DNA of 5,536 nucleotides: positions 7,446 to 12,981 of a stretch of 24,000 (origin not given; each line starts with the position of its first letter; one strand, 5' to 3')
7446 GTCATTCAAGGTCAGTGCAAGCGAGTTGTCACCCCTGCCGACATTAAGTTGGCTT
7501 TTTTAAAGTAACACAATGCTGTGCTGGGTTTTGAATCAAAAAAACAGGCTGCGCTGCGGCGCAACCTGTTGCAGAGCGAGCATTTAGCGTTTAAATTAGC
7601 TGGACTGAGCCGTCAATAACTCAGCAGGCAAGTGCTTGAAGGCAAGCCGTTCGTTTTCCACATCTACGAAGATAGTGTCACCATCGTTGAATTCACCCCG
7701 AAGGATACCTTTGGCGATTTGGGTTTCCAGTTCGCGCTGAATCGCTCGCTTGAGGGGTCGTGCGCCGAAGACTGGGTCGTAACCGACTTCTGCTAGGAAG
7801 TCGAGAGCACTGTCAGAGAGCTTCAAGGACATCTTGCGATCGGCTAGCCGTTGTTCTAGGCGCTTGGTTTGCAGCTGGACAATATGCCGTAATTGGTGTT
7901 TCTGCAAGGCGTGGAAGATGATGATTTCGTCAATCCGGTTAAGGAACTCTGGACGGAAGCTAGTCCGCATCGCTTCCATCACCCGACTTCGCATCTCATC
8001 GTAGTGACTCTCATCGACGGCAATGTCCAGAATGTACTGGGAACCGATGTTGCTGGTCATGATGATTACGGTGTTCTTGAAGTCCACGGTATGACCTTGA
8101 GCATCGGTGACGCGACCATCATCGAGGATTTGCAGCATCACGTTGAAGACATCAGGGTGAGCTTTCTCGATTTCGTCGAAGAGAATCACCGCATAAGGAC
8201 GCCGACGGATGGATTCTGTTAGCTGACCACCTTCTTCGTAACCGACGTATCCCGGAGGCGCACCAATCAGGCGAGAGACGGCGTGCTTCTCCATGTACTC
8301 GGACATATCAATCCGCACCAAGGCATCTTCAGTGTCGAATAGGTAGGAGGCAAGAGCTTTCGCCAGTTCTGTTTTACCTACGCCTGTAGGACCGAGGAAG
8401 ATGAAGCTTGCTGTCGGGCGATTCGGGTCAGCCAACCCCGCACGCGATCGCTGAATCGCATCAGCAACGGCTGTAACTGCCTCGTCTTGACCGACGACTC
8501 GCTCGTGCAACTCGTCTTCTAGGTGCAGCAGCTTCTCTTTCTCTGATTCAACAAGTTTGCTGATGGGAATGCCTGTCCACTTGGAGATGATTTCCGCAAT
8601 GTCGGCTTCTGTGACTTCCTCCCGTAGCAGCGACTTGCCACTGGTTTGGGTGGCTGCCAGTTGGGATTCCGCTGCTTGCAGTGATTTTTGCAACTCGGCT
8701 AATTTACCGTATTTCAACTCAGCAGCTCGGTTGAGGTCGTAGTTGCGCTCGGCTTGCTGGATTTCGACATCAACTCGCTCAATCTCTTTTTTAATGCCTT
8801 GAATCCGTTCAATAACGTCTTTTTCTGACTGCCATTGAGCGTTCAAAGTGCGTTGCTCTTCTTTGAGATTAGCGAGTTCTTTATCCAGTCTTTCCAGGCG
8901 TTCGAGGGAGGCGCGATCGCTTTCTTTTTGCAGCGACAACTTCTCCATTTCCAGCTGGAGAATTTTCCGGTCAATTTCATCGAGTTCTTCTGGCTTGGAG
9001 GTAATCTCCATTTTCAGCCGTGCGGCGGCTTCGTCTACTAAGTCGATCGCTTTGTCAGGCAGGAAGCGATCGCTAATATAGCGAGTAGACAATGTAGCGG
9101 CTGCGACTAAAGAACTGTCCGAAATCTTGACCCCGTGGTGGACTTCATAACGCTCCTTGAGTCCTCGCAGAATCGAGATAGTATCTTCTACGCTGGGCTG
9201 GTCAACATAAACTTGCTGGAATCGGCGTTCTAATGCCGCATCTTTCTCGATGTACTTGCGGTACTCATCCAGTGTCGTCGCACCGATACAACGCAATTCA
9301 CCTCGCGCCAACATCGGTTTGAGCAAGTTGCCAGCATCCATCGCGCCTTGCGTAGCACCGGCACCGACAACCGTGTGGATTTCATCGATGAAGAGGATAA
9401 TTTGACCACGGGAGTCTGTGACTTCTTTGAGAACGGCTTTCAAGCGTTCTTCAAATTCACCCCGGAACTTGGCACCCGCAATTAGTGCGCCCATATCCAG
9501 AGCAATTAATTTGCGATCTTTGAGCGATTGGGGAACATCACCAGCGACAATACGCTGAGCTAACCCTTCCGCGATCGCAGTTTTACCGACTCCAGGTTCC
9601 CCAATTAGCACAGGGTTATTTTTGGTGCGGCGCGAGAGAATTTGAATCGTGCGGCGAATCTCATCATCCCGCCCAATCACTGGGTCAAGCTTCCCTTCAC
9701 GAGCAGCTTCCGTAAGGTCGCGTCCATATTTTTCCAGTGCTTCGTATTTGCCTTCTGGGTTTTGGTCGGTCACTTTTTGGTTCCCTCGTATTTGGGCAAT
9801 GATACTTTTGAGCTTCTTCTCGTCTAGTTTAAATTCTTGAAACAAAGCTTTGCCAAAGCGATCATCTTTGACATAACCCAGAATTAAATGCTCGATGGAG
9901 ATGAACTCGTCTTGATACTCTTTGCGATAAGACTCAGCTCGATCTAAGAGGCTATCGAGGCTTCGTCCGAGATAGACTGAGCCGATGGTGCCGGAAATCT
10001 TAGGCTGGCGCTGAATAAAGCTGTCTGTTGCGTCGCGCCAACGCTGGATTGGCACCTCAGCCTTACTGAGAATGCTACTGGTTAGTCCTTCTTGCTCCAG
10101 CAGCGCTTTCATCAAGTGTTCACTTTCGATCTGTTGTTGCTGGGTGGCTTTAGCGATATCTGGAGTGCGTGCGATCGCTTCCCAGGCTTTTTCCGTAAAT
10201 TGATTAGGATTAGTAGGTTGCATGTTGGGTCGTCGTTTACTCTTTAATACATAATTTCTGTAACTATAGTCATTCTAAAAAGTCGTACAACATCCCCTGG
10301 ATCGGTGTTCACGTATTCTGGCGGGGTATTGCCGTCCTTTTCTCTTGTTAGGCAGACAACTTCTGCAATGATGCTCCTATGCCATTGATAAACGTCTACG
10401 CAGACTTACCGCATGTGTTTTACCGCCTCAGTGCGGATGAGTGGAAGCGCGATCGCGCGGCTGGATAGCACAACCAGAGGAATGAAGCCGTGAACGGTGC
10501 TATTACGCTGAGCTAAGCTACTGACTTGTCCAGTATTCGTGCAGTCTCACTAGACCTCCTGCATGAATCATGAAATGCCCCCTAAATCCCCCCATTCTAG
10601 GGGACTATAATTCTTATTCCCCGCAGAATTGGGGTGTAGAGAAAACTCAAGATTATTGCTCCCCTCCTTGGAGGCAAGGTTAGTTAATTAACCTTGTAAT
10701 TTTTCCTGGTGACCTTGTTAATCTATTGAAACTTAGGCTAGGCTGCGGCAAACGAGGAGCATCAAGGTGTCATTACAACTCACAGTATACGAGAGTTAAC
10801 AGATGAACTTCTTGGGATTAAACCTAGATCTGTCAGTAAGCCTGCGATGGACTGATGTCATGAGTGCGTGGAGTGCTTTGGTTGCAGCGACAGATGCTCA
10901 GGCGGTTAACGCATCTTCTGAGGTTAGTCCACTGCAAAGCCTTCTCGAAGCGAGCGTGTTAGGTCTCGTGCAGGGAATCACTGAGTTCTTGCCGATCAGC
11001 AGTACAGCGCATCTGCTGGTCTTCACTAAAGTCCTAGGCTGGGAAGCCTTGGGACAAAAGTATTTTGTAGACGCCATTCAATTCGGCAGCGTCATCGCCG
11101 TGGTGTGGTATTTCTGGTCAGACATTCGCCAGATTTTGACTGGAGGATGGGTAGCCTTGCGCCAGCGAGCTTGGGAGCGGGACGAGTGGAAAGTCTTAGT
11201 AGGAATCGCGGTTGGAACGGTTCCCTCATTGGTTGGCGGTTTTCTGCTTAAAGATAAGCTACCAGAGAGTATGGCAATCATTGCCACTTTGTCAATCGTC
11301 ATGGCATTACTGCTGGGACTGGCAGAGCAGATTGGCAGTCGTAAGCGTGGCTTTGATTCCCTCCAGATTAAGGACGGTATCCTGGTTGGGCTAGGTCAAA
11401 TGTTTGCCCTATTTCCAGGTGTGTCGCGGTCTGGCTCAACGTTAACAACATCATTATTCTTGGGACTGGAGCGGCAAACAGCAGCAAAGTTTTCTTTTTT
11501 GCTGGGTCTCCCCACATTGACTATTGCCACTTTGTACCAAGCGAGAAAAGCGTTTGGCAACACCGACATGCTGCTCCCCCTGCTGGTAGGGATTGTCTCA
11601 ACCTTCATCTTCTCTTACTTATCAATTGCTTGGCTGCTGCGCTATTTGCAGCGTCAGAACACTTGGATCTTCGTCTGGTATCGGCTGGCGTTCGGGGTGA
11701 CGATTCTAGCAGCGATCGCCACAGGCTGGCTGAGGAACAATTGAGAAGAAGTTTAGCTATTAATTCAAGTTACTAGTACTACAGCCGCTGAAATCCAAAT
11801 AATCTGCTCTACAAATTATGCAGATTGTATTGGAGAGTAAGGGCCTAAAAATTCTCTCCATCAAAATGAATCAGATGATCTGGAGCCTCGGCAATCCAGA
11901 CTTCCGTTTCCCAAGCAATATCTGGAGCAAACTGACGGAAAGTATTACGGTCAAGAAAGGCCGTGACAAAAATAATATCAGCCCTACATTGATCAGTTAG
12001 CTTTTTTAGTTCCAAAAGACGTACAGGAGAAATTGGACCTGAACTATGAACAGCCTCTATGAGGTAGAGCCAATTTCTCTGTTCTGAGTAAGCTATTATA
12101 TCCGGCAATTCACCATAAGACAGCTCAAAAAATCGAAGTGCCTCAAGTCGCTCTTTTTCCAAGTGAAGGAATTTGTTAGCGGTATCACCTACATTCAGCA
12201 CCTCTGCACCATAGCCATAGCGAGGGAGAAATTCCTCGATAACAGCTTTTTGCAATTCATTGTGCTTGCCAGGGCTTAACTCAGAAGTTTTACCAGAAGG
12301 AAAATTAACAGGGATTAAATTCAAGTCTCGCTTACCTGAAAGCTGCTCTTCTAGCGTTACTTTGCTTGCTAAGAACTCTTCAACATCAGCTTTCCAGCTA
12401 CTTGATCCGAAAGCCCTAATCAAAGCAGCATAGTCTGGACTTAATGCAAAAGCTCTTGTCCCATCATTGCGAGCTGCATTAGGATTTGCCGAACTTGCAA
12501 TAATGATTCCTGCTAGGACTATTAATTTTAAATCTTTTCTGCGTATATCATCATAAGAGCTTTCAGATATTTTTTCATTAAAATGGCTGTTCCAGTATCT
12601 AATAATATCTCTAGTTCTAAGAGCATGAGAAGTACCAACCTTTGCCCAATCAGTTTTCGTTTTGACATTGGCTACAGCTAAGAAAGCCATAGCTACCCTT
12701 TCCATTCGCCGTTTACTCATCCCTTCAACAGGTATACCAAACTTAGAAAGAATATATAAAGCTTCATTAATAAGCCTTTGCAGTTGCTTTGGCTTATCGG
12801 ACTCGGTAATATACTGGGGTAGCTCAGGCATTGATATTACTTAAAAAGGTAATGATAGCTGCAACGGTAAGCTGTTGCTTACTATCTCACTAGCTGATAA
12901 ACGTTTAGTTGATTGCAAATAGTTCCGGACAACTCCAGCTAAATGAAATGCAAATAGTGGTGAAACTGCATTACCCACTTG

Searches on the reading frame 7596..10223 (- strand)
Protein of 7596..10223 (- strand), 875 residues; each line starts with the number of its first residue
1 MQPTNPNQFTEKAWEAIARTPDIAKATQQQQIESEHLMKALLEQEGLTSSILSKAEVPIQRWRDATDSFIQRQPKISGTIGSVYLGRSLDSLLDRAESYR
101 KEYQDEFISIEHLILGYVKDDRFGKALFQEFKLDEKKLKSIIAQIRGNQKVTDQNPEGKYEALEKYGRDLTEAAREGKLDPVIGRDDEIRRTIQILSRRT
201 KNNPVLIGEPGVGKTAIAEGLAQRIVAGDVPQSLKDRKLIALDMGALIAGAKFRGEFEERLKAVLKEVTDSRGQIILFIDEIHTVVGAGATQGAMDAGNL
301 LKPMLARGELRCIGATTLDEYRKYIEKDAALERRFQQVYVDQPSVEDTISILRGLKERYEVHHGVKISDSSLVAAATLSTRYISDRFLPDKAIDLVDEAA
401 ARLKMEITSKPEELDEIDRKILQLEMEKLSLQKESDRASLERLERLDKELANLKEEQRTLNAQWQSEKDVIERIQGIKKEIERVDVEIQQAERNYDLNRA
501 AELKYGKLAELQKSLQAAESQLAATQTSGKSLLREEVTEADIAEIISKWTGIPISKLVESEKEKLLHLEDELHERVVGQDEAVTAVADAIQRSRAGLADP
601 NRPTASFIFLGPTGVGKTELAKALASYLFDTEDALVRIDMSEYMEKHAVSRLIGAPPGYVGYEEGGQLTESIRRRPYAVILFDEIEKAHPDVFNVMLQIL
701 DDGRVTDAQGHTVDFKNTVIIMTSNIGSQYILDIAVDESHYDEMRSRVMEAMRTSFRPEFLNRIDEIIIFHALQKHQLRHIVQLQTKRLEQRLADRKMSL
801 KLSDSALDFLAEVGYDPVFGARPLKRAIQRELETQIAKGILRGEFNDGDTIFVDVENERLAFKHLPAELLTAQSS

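Call 72: list_cluster_members(proteins=[window:7596-10223:-, window:12841-13854:-, window:11845-12831:-, window:14342-14518:+, window:14021-14227:+, window:16046-16609:+, P0001])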
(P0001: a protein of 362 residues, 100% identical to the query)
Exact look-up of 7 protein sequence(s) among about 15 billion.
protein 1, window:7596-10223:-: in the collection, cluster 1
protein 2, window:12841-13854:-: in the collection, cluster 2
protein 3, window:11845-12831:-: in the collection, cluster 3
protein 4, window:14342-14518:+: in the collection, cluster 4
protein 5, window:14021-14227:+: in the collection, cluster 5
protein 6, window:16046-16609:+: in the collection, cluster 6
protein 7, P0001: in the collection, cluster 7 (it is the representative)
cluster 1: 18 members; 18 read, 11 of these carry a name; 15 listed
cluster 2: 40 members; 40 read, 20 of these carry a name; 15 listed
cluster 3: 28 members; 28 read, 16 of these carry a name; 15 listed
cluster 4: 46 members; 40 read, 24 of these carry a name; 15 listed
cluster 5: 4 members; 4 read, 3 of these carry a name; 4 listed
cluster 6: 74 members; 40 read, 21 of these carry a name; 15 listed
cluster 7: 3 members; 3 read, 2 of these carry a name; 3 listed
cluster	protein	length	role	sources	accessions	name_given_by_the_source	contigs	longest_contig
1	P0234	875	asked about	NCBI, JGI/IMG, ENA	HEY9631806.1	MAG TPA: ATP-dependent chaperone ClpB [Coleofasciculaceae cyanobacterium] | ATP-dependent Clp protease ATP-binding subunit ClpB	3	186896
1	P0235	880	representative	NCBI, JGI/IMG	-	ATP-dependent Clp protease ATP-binding subunit ClpB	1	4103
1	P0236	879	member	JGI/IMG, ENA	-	ATP-dependent Clp protease ATP-binding subunit ClpB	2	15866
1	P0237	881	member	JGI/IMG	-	ATP-dependent Clp protease ATP-binding subunit ClpB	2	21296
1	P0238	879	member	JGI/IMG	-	ATP-dependent Clp protease ATP-binding subunit ClpB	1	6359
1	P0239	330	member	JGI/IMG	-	ATP-dependent Clp protease ATP-binding subunit ClpB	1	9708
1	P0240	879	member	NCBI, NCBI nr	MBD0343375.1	MAG: ATP-dependent chaperone ClpB [Coleofasciculus sp. Co-bin14] | ATP-dependent chaperone ClpB [Coleofasciculus sp. Co-bin14]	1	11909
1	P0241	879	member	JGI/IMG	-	ATP-dependent Clp protease ATP-binding subunit ClpB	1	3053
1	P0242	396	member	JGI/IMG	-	ATP-dependent Clp protease ATP-binding subunit ClpB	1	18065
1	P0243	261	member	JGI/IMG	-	ATP-dependent Clp protease ATP-binding subunit ClpB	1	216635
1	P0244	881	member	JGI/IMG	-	ATP-dependent Clp protease ATP-binding subunit ClpB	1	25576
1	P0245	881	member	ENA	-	-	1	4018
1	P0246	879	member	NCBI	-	-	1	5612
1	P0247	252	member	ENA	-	-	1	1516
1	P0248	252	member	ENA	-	-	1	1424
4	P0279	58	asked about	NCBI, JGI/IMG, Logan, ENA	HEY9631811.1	MAG TPA: hypothetical protein V6D14_00295 [Coleofasciculaceae cyanobacterium] | predicted DNA-binding protein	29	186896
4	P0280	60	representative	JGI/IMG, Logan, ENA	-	predicted DNA-binding protein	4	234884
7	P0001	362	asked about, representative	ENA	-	-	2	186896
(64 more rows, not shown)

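Call 84: find_encoding_contigs(protein=P0280, flank=4000, max_places=6)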
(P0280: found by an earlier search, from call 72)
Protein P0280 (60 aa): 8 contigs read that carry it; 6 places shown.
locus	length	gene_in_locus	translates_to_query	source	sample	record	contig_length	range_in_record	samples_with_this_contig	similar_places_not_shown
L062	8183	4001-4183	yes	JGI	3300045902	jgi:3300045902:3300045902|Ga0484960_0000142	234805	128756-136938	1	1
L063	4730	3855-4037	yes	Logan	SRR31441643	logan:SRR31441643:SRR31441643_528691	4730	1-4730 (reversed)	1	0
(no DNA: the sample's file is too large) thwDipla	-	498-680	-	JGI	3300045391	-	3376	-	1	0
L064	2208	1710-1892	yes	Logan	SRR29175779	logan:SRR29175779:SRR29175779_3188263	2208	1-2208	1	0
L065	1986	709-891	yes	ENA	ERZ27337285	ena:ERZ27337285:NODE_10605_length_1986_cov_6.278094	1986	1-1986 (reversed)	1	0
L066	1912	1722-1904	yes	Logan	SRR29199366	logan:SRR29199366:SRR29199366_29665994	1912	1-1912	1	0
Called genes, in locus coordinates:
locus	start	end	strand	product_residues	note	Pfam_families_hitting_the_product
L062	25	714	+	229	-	PF04970:LRAT, PF04012:PspA_IM30 (weak)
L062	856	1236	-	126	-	-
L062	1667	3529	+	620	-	PF02518:HATPase_c (weak), PF13589:HATPase_c_3, PF01119:DNA_mis_repair, PF08676:MutL_C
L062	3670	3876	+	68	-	-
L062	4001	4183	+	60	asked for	-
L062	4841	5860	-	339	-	-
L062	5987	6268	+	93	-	-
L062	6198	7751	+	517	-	PF11979:SARA_C (weak)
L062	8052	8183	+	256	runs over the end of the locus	PF00891:Methyltransf_2 (weak), PF13489:Methyltransf_23 (weak), PF01209:Ubie_methyltran, PF02475:TRM5-TYW2_MTfase (weak), PF08241:Methyltransf_11, PF08242:Methyltransf_12, PF13649:Methyltransf_25, PF13847:Methyltransf_31, +2 more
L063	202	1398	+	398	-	PF12167:Arm-DNA-bind_2 (weak), PF00589:Phage_integrase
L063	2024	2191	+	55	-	-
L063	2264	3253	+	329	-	PF13481:AAA_25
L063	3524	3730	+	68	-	-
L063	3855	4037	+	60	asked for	-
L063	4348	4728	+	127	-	?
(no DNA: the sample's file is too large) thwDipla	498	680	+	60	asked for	-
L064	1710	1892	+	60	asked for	-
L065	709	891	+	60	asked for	-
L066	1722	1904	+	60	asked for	-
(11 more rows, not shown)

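Call 87: search_protein_families(library=pfam, proteins=[L063:4348-4728:+], max_evalue=0.05)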
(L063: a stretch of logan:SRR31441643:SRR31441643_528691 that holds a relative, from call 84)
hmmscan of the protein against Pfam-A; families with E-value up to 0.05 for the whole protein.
L063:4348-4728:+ (127 aa): 5 families
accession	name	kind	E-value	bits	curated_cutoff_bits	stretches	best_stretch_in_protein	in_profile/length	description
PF12352.13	V-SNARE_C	-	8.1e-05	23.3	27.1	1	25-73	5-53/66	Snare region anchored in the vesicle membrane C-terminus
PF05667.16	CCDC22_CC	-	0.00099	18.8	39.2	1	2-73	210-281/477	CCDC22 protein coiled-coil region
PF25785.1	TPR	-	0.021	15.6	27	1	3-64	13-76/110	Nucleoprotein TPR-like domain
PF25786.1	HEAT_GCN1_C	-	0.027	14.9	27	1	47-113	58-125/151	GCN1-like, C-terminal HEAT repeats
PF04513.17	Baculo_PEP_C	-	0.038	14.5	38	0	3-80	44-123/140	Baculovirus polyhedron envelope protein, PEP, C terminus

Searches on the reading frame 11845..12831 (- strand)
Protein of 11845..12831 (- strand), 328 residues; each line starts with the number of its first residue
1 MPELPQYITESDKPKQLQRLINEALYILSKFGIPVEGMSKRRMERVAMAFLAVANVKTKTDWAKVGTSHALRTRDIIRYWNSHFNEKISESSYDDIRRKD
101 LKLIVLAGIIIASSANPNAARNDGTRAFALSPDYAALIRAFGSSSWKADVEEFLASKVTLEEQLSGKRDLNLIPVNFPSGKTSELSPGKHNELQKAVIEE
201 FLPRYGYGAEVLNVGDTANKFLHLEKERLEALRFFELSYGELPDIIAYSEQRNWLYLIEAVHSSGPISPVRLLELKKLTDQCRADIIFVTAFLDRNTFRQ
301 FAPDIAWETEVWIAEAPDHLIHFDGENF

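Call 3: search_protein_families(library=pfam, proteins=[window:11845-12831:-], max_evalue=1)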
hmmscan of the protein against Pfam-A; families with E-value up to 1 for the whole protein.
window:11845-12831:- (328 aa): 2 families
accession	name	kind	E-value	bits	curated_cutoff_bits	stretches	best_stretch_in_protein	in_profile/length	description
PF06616.17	BsuBI_PstI_RE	-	2.1e-60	203.1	27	1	173-326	1-154/154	BsuBI/PstI restriction endonuclease domain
PF17728.7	BsuBI_PstI_RE_N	-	1.5e-30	106.3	27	1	19-160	2-138/140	BsuBI/PstI restriction endonuclease HTH domain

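Call 4: search_protein_families(library=padloc, proteins=[window:11845-12831:-], max_evalue=1)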
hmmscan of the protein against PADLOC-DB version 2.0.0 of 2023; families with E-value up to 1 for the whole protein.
window:11845-12831:- (328 aa): 4 families
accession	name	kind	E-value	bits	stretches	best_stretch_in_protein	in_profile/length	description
PDLC03420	REase_II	-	3.3e-77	257.7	1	18-328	6-311/317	Type II restriction enzyme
PDLC03359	MTase_II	-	3.1e-60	202.3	1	12-328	524-835/840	Type II methyltransferase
PDLC03412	REase_II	-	8.3e-19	66.1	1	16-327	9-320/324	Type II restriction enzyme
PDLC03589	REase_II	-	2.3e-14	51.1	1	171-323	186-347/364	Type II restriction enzyme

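Call 5: search_protein_families(library=ncbifam, proteins=[window:11845-12831:-], max_evalue=1)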
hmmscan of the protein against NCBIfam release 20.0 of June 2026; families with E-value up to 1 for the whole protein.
window:11845-12831:- (328 aa): 0 families

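Call 87: search_protein_families(library=pfam, proteins=[L063:4348-4728:+], max_evalue=0.05)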
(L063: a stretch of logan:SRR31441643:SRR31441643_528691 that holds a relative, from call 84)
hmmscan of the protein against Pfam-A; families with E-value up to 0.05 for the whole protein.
L063:4348-4728:+ (127 aa): 5 families
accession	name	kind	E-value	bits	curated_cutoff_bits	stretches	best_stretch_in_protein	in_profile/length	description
PF12352.13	V-SNARE_C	-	8.1e-05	23.3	27.1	1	25-73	5-53/66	Snare region anchored in the vesicle membrane C-terminus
PF05667.16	CCDC22_CC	-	0.00099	18.8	39.2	1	2-73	210-281/477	CCDC22 protein coiled-coil region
PF25785.1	TPR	-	0.021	15.6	27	1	3-64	13-76/110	Nucleoprotein TPR-like domain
PF25786.1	HEAT_GCN1_C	-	0.027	14.9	27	1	47-113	58-125/151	GCN1-like, C-terminal HEAT repeats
PF04513.17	Baculo_PEP_C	-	0.038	14.5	38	0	3-80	44-123/140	Baculovirus polyhedron envelope protein, PEP, C terminus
